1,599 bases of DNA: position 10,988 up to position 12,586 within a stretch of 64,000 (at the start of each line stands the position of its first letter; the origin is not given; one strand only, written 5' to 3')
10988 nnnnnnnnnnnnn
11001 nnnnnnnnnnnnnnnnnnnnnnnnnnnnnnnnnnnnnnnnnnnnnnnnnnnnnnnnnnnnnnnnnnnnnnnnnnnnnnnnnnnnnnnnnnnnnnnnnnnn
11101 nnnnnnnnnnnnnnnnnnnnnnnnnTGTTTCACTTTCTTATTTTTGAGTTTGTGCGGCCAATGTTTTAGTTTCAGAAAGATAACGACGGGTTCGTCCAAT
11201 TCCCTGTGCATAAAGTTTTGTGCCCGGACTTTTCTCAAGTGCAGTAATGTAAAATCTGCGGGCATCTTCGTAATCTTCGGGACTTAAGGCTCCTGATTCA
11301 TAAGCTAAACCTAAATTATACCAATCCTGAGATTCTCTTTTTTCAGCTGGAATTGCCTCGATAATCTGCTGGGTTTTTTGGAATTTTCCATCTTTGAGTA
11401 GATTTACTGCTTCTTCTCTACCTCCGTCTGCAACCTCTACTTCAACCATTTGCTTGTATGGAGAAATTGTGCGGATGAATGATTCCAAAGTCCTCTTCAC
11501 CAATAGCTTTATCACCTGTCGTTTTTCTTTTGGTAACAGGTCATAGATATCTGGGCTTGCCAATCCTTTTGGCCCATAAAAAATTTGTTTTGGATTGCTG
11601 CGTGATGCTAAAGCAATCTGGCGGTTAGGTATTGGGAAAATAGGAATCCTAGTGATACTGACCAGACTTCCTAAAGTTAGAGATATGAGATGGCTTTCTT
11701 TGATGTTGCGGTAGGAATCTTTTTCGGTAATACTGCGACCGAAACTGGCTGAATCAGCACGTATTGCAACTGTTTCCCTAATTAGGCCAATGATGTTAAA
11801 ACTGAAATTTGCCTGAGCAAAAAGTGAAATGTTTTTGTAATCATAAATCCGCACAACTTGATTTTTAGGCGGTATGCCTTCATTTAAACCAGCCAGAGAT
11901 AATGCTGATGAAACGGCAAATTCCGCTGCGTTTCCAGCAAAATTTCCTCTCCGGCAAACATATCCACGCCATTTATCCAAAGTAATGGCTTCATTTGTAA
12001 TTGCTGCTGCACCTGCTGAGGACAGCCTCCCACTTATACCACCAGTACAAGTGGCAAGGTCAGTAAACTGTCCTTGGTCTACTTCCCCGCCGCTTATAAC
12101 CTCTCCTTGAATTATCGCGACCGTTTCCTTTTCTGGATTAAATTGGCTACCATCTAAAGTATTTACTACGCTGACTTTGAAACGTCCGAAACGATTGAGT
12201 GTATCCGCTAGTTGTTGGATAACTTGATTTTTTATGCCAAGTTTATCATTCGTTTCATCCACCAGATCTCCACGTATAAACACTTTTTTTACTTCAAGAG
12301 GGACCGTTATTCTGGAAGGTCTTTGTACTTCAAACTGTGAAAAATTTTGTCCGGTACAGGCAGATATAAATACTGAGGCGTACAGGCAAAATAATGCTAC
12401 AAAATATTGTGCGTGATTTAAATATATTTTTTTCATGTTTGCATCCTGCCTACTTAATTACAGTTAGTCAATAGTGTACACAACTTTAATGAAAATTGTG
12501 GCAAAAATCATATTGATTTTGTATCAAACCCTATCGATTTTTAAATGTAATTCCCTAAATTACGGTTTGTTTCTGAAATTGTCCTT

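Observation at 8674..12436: Three tandem, co-oriented paralogous lipoproteins sharing a C-terminal ISPY + TPR module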

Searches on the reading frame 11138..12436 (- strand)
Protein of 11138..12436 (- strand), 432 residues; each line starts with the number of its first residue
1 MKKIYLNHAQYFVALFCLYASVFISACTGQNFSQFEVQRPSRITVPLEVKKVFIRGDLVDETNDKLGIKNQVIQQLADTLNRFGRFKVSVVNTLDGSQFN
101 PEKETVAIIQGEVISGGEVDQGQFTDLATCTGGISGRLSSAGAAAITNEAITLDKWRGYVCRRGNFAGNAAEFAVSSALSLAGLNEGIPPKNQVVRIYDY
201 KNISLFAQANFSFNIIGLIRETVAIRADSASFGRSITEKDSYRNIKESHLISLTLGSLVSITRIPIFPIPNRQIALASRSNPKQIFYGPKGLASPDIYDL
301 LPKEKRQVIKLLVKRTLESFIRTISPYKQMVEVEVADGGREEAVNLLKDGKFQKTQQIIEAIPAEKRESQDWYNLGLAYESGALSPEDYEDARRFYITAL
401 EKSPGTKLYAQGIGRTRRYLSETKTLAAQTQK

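Call 3: search_protein_families(library=pfam, proteins=[window:11138-12436:-], max_evalue=1)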
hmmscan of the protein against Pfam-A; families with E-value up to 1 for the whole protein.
window:11138-12436:- (432 aa): 3 families
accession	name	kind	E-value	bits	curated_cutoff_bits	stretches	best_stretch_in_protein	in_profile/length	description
PF00515.34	TPR_1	-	0.18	12.1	27.8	0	372-380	4-12/34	Tetratricopeptide repeat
PF07719.23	TPR_2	-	0.23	12.2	27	0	388-405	16-33/34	Tetratricopeptide repeat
PF08238.18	Sel1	-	0.25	12.5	30.7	1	373-401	5-33/36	Sel1 repeat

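Call 4: search_protein_families(library=ncbifam, proteins=[window:11138-12436:-], max_evalue=1)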
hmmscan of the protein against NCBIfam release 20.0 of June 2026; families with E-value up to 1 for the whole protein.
window:11138-12436:- (432 aa): 2 families
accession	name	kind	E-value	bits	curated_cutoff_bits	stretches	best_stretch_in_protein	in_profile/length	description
NF004925.0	PRK06285.1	equivalog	0.15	12.2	77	1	306-344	21-57/99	chorismate mutase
NF045509.1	CellDiv_HetF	equivalog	0.16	10.2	1200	1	324-415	623-717/836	cell division protein HetF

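Call 8: search_solved_structures(query=window:11138-12436:-, max_evalue=10, show_alignments=1)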
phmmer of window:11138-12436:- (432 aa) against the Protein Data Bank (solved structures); distinct sequences matched with E-value up to 10: 29.
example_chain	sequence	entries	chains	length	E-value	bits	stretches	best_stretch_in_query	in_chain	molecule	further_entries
9qhb_A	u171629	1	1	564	7.2e-08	35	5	358-417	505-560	Engineered tetratricopeptide repeat protein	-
8bu0_A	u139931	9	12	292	3.8e-05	26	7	359-409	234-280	Consensus tetratricopeptide repeat protein | Crystal structure of an 8-repeat consensus TPR superhelix with Zinc. | Monomer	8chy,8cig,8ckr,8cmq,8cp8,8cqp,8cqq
9qhc_A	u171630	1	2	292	6.2e-05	25.3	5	348-417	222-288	Engineered tetratricopeptide repeat protein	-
1na0_A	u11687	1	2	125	0.00043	22.5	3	368-417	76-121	designed protein CTPR3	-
6v8e_A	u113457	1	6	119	0.00078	21.7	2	368-417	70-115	Designed protein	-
1na3_A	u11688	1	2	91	0.0012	21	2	368-417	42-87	designed protein CTPR2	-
8ch0_A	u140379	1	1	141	0.0026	19.9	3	359-405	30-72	Consensus tetratricopeptide repeat protein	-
2fo7_A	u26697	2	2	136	0.0043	19.3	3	359-405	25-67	SYNTHETIC CONSENSUS TPR PROTEIN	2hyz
6vfi_B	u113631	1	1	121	0.0043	19.2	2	368-414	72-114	O43_dn18B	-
8ump_A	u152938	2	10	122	0.0043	19.2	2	360-414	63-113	T33-ml35-redesigned-TPR-domain-fold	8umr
5hrz_A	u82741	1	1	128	0.0065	18.6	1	359-417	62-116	TPR domain protein 1na0C3_3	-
2wqh_A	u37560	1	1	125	0.0077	18.4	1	369-417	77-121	CTPR3Y3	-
6vl6_B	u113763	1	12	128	0.031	16.4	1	362-404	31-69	T33_dn2B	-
2avp_A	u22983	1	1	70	0.035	16.2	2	358-404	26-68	synthetic consensus TPR protein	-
6vfh_A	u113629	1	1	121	0.035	16.2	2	362-405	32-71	T33_dn10A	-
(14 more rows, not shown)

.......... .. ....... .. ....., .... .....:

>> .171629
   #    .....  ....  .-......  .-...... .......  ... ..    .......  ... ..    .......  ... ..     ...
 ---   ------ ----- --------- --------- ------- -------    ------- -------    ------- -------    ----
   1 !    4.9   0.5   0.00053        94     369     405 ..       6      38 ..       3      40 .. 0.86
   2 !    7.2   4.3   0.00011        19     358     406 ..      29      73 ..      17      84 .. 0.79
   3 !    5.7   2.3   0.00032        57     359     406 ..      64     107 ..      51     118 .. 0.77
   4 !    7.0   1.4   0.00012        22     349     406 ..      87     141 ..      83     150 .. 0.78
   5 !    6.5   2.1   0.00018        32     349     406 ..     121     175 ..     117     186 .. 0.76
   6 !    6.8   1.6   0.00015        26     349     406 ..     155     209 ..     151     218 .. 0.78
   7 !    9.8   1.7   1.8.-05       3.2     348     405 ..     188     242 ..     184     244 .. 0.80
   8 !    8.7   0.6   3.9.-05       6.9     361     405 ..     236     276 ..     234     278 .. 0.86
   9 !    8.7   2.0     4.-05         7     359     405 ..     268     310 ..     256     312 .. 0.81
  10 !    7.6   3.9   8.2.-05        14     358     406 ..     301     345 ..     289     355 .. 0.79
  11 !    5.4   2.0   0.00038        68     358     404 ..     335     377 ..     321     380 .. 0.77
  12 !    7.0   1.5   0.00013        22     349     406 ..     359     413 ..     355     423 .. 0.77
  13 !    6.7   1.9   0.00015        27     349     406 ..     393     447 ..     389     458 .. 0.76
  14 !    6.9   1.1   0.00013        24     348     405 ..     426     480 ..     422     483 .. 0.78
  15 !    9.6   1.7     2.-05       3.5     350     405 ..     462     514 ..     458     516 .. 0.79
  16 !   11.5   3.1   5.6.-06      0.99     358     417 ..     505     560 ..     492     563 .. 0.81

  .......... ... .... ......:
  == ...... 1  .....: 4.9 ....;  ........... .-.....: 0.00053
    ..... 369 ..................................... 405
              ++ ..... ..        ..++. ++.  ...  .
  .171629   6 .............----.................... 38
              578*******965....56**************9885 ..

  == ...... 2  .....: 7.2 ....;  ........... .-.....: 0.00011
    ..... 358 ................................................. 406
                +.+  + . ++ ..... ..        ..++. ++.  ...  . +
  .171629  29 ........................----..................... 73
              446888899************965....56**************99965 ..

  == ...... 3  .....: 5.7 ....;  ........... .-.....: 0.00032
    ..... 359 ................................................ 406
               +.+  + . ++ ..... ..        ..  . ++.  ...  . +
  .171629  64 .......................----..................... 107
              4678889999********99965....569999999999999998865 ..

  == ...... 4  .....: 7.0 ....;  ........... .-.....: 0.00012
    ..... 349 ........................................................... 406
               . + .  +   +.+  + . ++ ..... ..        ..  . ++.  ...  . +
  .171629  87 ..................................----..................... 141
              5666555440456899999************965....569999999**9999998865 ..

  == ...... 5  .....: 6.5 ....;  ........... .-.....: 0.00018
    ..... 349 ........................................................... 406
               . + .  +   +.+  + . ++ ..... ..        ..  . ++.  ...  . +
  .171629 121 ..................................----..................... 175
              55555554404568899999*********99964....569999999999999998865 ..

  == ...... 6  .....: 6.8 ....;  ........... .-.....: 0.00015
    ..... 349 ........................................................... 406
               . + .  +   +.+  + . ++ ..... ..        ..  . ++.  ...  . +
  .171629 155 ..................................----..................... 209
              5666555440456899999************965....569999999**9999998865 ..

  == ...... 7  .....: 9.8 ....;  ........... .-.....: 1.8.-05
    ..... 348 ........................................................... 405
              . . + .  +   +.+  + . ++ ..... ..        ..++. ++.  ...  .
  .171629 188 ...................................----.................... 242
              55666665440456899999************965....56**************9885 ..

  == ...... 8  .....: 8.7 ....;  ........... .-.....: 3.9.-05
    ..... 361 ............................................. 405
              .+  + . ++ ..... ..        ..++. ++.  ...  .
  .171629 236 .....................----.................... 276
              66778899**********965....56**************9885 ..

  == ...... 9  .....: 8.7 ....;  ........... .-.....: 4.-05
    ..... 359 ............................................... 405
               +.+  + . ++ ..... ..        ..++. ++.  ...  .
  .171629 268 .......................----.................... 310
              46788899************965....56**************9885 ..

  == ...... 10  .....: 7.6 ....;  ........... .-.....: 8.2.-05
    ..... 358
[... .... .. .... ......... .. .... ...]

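Call 11: find_homologous_proteins(query=window:11138-12436:-)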
Query window:11138-12436:- (432 aa): 196 proteins with E <= 0.001 among 8000 candidates; the best 120 are listed.
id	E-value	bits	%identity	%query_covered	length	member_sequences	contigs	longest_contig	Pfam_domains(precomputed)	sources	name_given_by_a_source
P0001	1.9e-278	941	99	100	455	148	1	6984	-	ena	-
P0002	8.3e-240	814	86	100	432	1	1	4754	-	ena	-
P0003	7.4e-238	807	85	100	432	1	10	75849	-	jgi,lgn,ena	-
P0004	7.4e-238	807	87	97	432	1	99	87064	-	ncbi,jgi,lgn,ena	-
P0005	7.5e-238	807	85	100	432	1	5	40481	-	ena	-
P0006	1.4e-237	806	85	100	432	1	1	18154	-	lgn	-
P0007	1.4e-237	806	86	97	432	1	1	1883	-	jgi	jgi:hypothetical protein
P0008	1.4e-237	806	86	97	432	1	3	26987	-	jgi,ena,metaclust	metaclust:\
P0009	1.5e-237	806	87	97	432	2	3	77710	-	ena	-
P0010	2.7e-237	805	86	97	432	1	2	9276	-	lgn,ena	-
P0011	2.7e-237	805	86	97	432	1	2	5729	-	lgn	-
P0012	3.4e-237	805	86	97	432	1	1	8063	-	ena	-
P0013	3.4e-237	805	86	97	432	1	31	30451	-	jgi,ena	jgi:hypothetical protein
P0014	3.7e-237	805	86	97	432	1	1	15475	-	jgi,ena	-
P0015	9.1e-237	804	86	97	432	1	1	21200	-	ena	-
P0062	3.1e-195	667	72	100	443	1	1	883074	-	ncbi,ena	-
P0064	4.9e-192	656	71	98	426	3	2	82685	-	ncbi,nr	ncbi:MAG: hypothetical protein H8E38_01985 [SAR324 cluster bacterium]|nr:hypothetical protein [SAR32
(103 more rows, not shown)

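Call 22: find_encoding_contigs(protein=P0062, flank=10000, max_places=2)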
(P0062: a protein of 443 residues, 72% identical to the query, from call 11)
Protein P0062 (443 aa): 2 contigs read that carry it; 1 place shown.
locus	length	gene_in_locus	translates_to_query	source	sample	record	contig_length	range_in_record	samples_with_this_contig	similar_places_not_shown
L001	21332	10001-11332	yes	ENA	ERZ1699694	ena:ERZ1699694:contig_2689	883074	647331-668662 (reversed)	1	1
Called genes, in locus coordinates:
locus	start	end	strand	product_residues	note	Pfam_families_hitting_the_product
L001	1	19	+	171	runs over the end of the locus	PF04552:Sigma54_DBD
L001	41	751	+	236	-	PF04012:PspA_IM30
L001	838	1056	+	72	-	PF01165:Ribosomal_S21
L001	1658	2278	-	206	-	PF13491:FtsK_4TM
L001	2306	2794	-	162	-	PF01467:CTP_transf_like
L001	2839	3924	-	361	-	PF00488:MutS_V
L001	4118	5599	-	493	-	PF01624:MutS_I, PF05188:MutS_II, PF05192:MutS_III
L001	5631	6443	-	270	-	PF05721:PhyH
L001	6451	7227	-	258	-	PF00290:Trp_syntA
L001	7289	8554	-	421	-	PF00291:PALP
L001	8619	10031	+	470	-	PF11013:DUF2851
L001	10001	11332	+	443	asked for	-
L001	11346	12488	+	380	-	PF07719:TPR_2 (faint)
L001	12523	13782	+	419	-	-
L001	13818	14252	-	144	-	PF13560:HTH_31 (weak), PF01381:HTH_3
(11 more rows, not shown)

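Call 23: find_encoding_contigs(protein=P0064, flank=10000, max_places=2)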
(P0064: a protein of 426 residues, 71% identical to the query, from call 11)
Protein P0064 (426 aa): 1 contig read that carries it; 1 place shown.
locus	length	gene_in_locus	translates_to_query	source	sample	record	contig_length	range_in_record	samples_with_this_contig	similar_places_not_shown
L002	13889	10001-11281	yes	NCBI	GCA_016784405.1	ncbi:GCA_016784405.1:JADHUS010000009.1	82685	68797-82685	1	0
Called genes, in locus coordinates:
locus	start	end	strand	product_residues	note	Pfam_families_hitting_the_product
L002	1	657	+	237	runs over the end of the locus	PF04012:PspA_IM30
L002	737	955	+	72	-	PF01165:Ribosomal_S21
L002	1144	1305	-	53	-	PF10262:Rdx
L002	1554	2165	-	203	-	PF13491:FtsK_4TM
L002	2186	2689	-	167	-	PF01467:CTP_transf_like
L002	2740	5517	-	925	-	PF01624:MutS_I, PF05188:MutS_II, PF05192:MutS_III, PF05190:MutS_IV, PF00488:MutS_V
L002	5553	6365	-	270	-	PF05721:PhyH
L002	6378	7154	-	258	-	PF00290:Trp_syntA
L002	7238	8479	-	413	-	PF00291:PALP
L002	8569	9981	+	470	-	PF11013:DUF2851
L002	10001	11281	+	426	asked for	-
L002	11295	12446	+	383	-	-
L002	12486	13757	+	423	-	-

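Call 85: search_protein_families(library=pfam, proteins=[L002:8569-9981:+], max_evalue=0.01)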
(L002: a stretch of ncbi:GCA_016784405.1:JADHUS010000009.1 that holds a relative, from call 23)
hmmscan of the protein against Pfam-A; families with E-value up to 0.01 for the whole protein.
L002:8569-9981:+ (470 aa): 1 family
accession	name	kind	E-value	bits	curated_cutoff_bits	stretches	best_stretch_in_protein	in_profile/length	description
PF11013.13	DUF2851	-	1.2e-58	199.3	25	1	9-410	1-373/375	Protein of unknown function (DUF2851)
